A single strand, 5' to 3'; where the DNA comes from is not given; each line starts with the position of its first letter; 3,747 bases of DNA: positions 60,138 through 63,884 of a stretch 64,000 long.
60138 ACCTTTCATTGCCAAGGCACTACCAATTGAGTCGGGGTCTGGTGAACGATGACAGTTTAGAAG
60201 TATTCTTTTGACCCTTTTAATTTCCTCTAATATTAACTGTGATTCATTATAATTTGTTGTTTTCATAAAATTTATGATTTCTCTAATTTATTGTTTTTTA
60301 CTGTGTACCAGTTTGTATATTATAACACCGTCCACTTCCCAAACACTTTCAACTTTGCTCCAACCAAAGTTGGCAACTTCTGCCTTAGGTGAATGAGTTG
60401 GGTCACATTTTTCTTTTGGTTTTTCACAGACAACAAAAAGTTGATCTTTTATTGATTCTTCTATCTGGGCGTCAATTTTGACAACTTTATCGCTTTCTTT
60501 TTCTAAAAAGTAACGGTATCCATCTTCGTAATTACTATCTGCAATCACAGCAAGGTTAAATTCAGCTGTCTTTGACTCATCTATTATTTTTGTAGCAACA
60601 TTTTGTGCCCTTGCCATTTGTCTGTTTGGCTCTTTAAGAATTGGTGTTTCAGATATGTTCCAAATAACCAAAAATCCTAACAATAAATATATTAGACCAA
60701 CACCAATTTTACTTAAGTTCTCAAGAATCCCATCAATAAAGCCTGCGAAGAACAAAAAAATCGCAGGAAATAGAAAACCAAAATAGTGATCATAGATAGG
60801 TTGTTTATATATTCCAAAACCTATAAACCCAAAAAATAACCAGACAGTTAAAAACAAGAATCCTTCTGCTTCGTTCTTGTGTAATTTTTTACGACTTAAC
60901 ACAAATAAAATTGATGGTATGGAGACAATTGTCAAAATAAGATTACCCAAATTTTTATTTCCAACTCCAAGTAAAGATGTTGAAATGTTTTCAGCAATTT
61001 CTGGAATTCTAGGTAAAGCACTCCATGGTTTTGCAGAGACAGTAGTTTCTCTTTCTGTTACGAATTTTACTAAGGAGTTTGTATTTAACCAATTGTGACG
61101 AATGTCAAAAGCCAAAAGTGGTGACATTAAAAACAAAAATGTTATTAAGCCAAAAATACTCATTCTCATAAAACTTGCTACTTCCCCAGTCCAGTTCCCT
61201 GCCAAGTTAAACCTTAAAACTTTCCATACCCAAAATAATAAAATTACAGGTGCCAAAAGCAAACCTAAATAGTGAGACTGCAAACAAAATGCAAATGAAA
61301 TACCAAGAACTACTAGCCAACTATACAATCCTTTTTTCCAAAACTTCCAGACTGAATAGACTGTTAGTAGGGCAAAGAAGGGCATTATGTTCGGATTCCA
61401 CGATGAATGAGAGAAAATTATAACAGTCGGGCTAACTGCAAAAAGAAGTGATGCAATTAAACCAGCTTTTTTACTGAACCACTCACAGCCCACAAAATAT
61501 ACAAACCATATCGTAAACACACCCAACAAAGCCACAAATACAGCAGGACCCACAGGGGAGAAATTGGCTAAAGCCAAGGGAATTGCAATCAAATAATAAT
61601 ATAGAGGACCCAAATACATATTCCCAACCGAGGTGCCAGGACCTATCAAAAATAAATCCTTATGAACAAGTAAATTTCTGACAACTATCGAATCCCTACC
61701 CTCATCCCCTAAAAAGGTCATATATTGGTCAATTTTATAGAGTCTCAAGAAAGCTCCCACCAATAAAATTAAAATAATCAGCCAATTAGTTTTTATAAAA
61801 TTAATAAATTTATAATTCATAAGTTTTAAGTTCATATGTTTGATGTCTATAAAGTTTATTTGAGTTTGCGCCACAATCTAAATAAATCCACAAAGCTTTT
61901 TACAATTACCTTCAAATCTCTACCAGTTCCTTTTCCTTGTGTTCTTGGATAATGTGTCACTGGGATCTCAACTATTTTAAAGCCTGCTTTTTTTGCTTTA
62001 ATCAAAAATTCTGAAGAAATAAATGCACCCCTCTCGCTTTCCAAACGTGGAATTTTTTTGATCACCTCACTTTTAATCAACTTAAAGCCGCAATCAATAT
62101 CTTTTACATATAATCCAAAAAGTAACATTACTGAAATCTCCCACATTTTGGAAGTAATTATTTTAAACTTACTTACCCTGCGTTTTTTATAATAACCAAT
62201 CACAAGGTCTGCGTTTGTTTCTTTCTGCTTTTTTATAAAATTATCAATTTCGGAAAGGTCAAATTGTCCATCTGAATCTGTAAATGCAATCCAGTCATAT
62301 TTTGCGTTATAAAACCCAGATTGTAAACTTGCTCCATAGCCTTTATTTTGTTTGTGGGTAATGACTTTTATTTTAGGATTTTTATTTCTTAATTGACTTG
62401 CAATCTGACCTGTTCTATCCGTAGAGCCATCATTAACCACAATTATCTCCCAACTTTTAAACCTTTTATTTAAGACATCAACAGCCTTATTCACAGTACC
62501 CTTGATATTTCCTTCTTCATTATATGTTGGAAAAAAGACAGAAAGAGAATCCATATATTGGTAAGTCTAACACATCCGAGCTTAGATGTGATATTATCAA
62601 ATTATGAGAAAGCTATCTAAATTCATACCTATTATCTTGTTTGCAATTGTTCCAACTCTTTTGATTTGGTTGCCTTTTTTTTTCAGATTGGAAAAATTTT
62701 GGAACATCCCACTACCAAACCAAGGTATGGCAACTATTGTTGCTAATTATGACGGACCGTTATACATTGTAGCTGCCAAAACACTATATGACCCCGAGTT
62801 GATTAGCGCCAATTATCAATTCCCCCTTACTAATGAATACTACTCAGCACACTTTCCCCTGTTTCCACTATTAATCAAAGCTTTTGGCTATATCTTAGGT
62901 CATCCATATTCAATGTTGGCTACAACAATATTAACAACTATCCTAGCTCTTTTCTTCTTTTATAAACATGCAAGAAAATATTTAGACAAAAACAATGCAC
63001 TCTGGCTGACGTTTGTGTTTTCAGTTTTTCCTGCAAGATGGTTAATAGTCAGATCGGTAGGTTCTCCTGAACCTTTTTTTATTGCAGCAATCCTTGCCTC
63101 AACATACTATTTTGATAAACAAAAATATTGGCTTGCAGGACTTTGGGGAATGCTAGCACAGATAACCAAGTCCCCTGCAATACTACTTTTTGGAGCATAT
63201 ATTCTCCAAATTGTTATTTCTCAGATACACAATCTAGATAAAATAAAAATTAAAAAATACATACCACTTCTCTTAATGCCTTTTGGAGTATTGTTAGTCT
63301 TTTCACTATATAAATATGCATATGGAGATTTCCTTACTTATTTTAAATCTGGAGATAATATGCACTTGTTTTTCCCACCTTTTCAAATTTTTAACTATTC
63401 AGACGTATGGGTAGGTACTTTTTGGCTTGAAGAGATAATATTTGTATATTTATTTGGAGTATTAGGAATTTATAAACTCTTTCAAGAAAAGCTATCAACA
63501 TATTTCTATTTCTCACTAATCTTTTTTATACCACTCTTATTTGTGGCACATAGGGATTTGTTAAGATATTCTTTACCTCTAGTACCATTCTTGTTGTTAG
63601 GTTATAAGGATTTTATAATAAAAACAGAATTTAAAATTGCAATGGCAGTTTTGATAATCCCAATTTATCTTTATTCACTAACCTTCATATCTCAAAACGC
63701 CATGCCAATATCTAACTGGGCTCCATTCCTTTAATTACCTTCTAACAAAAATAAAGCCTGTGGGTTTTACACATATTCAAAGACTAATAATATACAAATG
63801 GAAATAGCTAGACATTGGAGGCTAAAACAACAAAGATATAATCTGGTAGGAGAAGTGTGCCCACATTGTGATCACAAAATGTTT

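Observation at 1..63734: Glycosylation super-locus with 22 GT-C-like polytopic membrane proteins in about 64 kb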

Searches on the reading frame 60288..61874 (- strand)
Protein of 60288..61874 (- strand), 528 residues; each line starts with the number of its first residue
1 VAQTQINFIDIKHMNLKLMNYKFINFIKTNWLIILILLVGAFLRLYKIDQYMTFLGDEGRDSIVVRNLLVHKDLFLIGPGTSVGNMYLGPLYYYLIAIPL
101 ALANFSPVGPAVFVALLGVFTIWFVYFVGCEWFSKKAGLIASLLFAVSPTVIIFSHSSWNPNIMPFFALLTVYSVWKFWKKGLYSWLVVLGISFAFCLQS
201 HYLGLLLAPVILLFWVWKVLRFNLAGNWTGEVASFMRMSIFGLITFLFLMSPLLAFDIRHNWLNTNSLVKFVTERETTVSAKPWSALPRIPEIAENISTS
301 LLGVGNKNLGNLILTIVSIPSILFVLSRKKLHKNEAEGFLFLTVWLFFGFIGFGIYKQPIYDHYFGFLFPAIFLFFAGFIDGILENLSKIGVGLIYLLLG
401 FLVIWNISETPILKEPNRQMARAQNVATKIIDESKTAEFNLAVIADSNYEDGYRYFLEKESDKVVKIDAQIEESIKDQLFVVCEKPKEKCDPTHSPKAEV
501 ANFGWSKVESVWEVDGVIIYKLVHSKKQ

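Call 8: search_protein_families(library=pfam, max_evalue=0.01, proteins=[window:60288-61874:-])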
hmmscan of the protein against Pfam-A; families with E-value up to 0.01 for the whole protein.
window:60288-61874:- (528 aa): 1 family
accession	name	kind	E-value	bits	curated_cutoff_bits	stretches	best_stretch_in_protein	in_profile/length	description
PF13231.12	PMT_2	-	6.8e-12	46.3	26.1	1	90-221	4-135/160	Dolichyl-phosphate-mannose-protein mannosyltransferase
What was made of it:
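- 60288..61874 (-): g52: GT-C, family A (GDEGRD). PMT_2 46.3 bits (call 8)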

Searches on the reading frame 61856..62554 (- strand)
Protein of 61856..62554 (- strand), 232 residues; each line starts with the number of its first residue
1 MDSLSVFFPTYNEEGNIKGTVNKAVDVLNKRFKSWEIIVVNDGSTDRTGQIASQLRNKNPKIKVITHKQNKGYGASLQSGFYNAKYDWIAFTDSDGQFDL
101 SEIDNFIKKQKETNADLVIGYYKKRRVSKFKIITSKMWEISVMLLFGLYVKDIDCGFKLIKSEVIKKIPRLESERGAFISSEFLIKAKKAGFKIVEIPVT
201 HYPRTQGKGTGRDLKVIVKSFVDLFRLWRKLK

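Call 16: search_protein_families(library=pfam, max_evalue=0.1, proteins=[window:61856-62554:-])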
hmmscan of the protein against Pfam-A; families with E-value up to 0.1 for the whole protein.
window:61856-62554:- (232 aa): 6 families
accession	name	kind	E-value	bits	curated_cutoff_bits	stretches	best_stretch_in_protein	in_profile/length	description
PF00535.33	Glycos_transf_2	-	1.2e-32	113.7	23.3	1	5-167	1-166/168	Glycosyl transferase family 2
PF10111.15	Glyco_tranf_2_2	-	2.5e-08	34.2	27.3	1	5-143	1-147/276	Glycosyltransferase like family 2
PF13641.12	Glyco_tranf_2_3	-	1.8e-05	25.3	27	1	4-95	3-96/230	Glycosyltransferase like family 2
PF00465.25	Fe-ADH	-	0.0013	18.8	31.3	1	38-120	4-86/168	Iron-containing alcohol dehydrogenase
PF13704.12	Glyco_tranf_2_4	-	0.0061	17.5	27.5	1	34-95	19-81/98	Glycosyl transferase family 2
PF13506.12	Glyco_transf_21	-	0.03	14.2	21.7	1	77-127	22-72/174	Glycosyl transferase family 21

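Call 49: search_solved_structures(query=A4, max_evalue=0.001)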
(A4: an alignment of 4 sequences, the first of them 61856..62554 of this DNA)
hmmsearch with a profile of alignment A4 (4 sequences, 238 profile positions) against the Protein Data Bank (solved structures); distinct sequences matched with E-value up to 0.001: 51.
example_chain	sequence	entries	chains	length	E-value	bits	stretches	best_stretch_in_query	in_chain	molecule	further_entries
5mlz_A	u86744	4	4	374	1.3e-36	129.7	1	4-229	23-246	Dolichol monophosphate mannose synthase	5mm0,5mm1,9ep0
5eke_A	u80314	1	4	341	9.5e-33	117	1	5-178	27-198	Uncharacterized glycosyltransferase sll0501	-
5ekp_C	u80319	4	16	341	9.6e-33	117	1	5-178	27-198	Uncharacterized glycosyltransferase sll0501 | Glycosyltransferase sll0501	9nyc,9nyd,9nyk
9nye_A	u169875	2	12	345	9.8e-33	116.9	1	5-178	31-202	Glycosyltransferase sll0501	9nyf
9hwj_A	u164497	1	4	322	6.9e-27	97.8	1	4-214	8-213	Undecaprenyl-phosphate 4-deoxy-4-formamido-L-arabinose transferase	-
9bhc_C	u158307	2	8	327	5.3e-26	94.9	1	4-213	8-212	Undecaprenyl-phosphate 4-deoxy-4-formamido-L-arabinose transferase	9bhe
8vxh_A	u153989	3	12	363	6.9e-26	94.5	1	4-213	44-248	Undecaprenyl-phosphate 4-deoxy-4-formamido-L-arabinose transferase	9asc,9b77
2z87_A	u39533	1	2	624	2.2e-25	92.9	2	4-115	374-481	Chondroitin synthase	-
2z86_A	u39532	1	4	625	2.2e-25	92.9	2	4-115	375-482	Chondroitin synthase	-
8vh7_A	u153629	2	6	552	5.3e-18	68.7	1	4-120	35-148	Heparosan synthase B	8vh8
8viw_A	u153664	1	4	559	5.6e-18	68.6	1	4-120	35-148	Heparosan synthase B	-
5hea_A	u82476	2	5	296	5.2e-16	62.2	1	5-137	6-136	Putative glycosyltransferase (GalT1)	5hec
3bcv_A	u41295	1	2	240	9.6e-16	61.3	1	4-104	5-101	Putative glycosyltransferase protein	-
5tze_C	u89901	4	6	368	1.3e-15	60.9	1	5-121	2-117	Glycosyl transferase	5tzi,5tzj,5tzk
5tz8_A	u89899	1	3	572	2.2e-15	60.1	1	5-121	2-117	Glycosyl transferase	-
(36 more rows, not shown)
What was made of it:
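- On Polyprenyl-phosphate glycosyltransferase GT2 (DPM1/GtrB/ArnC type): g14, g20, g49, g53: 5mlz 1.3e-36 over profile positions 4-229 of 238; 5ekp 1e-32; ArnC 7e-27 (call 49).
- Checked: Four DPM1-like GT2: g14, g20, g49, g53 (call 49).
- Lipid-P-sugar synthases: a profile of g14/g20/g49/g53 matches Pyrococcus DPMS 1e-36 over its full length, GtrB 1e-32 and ArnC 7e-27 (call 49). GT2 plus GT-C pairs resemble Gtr/three-component modules (call 49).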

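Call 67: search_protein_families(library=ncbifam, max_evalue=0.001, proteins=[window:61856-62554:-])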
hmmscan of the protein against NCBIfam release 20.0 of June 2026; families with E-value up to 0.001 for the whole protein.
window:61856-62554:- (232 aa): 23 families
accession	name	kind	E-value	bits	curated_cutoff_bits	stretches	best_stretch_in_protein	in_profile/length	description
TIGR03937.1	PgaC_IcaA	equivalog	2.6e-20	72.8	422.3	1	2-112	45-152/407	poly-beta-1,6-N-acetyl-D-glucosamine synthase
NF007986.1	PRK10714.1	equivalog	2.3e-18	66.3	529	1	3-216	7-215/316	undecaprenyl-phosphate 4-deoxy-4-formamido-L-arabinose transferase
TIGR04182.1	glyco_TIGR04182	equivalog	6.9e-17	61.8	325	1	5-210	3-199/293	S-layer glycoprotein N-glycosyltransferase AglJ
NF047683.1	TeichurnBiosyTuaG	equivalog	1.2e-16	61.2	400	1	3-114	7-115/252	teichuronic acid biosynthesis protein TuaG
NF047588.1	GlcsyltransPgfSStrep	equivalog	2.8e-15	56.3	500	1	4-172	3-171/308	glycosyltransferase PgfS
NF007482.0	PRK10073.1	equivalog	3.6e-15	55.8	423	1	3-106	7-106/334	glycosyltransferase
NF041391.1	DPhHxTase_Halo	equivalog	4.8e-15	55.1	375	1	10-204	3-186/213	dolichyl-phosphate hexose transferase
NF058614.1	PPMAGASynPpgS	equivalog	3.1e-12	46.4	370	1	6-206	4-205/226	polyprenyl-phospho-N-acetylgalactosaminyl synthase PpgS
NF041875.1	EPS_EpsD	equivalog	6.4e-12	45.5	370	1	4-121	1-115/325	exopolysaccharide biosynthesis glycosyltransferase EpsD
NF053739.1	GlytfEpsEBac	equivalog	1.4e-11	43.9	450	1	16-102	11-96/265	glycosyltransferase EpsE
NF050050.1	ProtGlycPglI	equivalog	2e-11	43.8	500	1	2-115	2-113/306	GalNAc(5)-diNAcBac-PP-undecaprenol beta-1,3-glucosyltransferase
TIGR04283.1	glyco_like_mftF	equivalog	3e-11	43.4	182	1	4-112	1-102/221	TIGR04283 family arsenosugar biosynthesis glycosyltransferase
TIGR03111.1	glyc2_xrt_Gpos1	hypoth_equivalog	2.6e-10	39.7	363.95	1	4-114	51-159/439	TIGR03111 family XrtG-associated glycosyltransferase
NF038302.1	EPS_HpsE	equivalog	6.2e-10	38.5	300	1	4-99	3-100/307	hormogonium polysaccharide biosynthesis glycosyltransferase HpsE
TIGR03965.1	mycofact_glyco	equivalog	6.7e-10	38.4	280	1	2-96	74-165/467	mycofactocin biosynthesis glycosyltransferase MftF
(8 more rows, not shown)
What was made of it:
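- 61856..62554 (-): g53: DPM1-like polyprenyl-P sugar synthase (GT2). calls 16, 49, 67
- Closest known: Three-component glycosylation systems. Same: The best PDB and NCBIfam resemblances are GtrB, ArnC and PgfS (calls 49, 67).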

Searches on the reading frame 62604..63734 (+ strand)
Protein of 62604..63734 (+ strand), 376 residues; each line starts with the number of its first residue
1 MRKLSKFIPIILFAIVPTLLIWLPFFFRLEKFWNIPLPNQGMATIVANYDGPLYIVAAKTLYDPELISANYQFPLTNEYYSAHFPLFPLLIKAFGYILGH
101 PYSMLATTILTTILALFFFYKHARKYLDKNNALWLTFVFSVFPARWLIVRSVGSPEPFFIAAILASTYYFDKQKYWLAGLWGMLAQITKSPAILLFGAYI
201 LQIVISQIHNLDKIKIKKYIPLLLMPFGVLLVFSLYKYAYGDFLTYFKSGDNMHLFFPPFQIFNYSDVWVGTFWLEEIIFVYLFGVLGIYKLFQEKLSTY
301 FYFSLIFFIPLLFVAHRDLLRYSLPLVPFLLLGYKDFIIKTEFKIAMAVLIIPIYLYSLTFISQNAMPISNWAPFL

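Call 8: search_protein_families(library=pfam, max_evalue=0.01, proteins=[window:62604-63734:+])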
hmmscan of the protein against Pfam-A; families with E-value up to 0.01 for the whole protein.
window:62604-63734:+ (376 aa): 0 families

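Call 20: find_encoding_contigs(protein=window:62604-63734:+, flank=10000, max_places=4)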
Protein window:62604-63734:+ (376 aa): 2 contigs read that carry it; 2 places shown.
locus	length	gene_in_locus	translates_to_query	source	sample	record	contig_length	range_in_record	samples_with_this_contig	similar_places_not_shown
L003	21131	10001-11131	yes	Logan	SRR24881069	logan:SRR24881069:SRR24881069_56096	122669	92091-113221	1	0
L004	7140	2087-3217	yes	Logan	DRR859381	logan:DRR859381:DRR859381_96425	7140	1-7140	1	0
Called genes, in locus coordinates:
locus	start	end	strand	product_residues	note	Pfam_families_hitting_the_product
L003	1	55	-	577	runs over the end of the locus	-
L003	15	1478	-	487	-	PF01943:Polysacc_synt, PF13440:Polysacc_synt_3, PF03023:MurJ (weak)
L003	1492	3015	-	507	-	PF02366:PMT (weak), PF13231:PMT_2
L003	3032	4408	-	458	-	-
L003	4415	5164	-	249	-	PF00535:Glycos_transf_2, PF10111:Glyco_tranf_2_2 (weak), PF13641:Glyco_tranf_2_3 (weak)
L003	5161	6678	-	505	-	PF13231:PMT_2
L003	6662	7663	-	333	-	PF01368:DHH, PF02272:DHHA1 (weak)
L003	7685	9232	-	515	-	PF13231:PMT_2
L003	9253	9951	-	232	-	PF00535:Glycos_transf_2, PF10111:Glyco_tranf_2_2, PF13641:Glyco_tranf_2_3 (weak)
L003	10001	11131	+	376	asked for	-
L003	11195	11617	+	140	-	PF12172:zf-ChsH2 (weak), PF01796:OB_ChsH2_C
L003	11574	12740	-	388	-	PF00535:Glycos_transf_2, PF04138:GtrA_DPMS_TM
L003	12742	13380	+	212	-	PF01746:tRNA_m1G_MT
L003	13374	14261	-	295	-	PF00535:Glycos_transf_2, PF13641:Glyco_tranf_2_3, PF13632:Glyco_trans_2_3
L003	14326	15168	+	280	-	PF00535:Glycos_transf_2, PF13641:Glyco_tranf_2_3, PF13506:Glyco_transf_21 (faint), PF13712:Glyco_tranf_2_5 (weak), PF13632:Glyco_trans_2_3 (weak)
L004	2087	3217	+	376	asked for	-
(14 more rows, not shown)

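Call 22: search_protein_families(library=ncbifam, max_evalue=0.1, proteins=[window:62604-63734:+])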
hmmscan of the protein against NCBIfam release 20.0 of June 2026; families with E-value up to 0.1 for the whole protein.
window:62604-63734:+ (376 aa): 1 family
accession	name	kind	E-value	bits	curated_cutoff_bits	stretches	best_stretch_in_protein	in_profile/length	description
NF046093.1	AZOBR_p60025_fam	subfamily_domain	2e-11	43.5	150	1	32-223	41-227/232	AZOBR_p60025 family cell surface glycopolymer formation protein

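Call 37: find_homologous_proteins(query=window:62604-63734:+, max_evalue=0.00001)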
Query window:62604-63734:+ (376 aa): 1830 proteins with E <= 0.00001 among 8000 candidates; the best 120 are listed.
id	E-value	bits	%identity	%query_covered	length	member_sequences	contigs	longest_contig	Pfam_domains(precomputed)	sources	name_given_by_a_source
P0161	1.4e-242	823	100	100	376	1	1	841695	-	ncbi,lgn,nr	ncbi:MAG: hypothetical protein QY322_01830 [bacterium]|nr:MAG: hypothetical protein QY322_01830 [bac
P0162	3.7e-193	660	78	100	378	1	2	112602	-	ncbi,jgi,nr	ncbi:MAG: hypothetical protein ACD_26C00034G0100 [uncultured bacterium]|nr:MAG: hypothetical protein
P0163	2.1e-190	651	76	100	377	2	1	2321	-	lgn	-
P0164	6.3e-190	650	76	100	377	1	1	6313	-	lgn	-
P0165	5.0e-189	647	76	100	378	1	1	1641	-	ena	-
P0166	8.0e-189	646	77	100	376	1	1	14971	-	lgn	-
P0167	8.3e-189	646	76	100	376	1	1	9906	-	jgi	-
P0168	1.6e-188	645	74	100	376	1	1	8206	-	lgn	-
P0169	3.7e-188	644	76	100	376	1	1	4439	-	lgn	-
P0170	3.8e-188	644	77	99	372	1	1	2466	-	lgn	-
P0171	9.6e-187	639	77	97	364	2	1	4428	-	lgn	-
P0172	2.1e-186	638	76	94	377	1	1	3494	-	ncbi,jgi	ncbi:MAG: hypothetical protein WC682_05500 [Parcubacteria group bacterium]|jgi:hypothetical protein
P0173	2.1e-186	638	74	100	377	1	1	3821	-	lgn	-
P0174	2.7e-186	638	76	100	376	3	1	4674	-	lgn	-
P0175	2.9e-186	637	77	94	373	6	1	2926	PF13231.13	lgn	-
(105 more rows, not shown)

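Call 42: predict_structure(alignment_id=A3)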
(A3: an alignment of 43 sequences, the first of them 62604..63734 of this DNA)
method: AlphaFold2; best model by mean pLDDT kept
length: 376 residues; sequences in the alignment: 43
mean_pLDDT: 84.1   pTM: 0.88
mean pLDDT of the five models: 84.1, 82.9, 82.6, 82.0, 77.8
residues with pLDDT >= 90: 171; 70-90: 151; 50-70: 42; < 50: 12
segments of 3 or more residues with pLDDT < 50: 257-264, 270-273
pLDDT, mean of each block of 10 residues (from residue 1): 77 90 88 86 79 89 88 74 89 92 91 95 96 94 61 84 97 95 93 91 81 80 92 90 81 51 50 63 91 93 93 73 88 95 93 86 73 72
secondary structure, 60 per line:
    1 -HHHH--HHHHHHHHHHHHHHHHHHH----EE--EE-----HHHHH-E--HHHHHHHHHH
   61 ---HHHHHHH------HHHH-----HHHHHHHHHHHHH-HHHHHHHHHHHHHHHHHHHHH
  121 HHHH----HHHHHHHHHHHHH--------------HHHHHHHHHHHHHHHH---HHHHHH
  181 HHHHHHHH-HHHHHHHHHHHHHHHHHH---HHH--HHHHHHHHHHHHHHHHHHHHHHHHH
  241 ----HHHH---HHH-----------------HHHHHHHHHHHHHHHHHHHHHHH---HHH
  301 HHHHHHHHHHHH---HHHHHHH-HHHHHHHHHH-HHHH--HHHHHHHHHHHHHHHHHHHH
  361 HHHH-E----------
elements in order: H2-5 H8-26 H42-46 H51-60 H64-70 H77-80 H86-98 H100-124 H129-141 H156-171 H175-188 H190-207 H216-240 H245-248 H272-294 H298-312 H316-322 H324-333 H335-338 H341-364
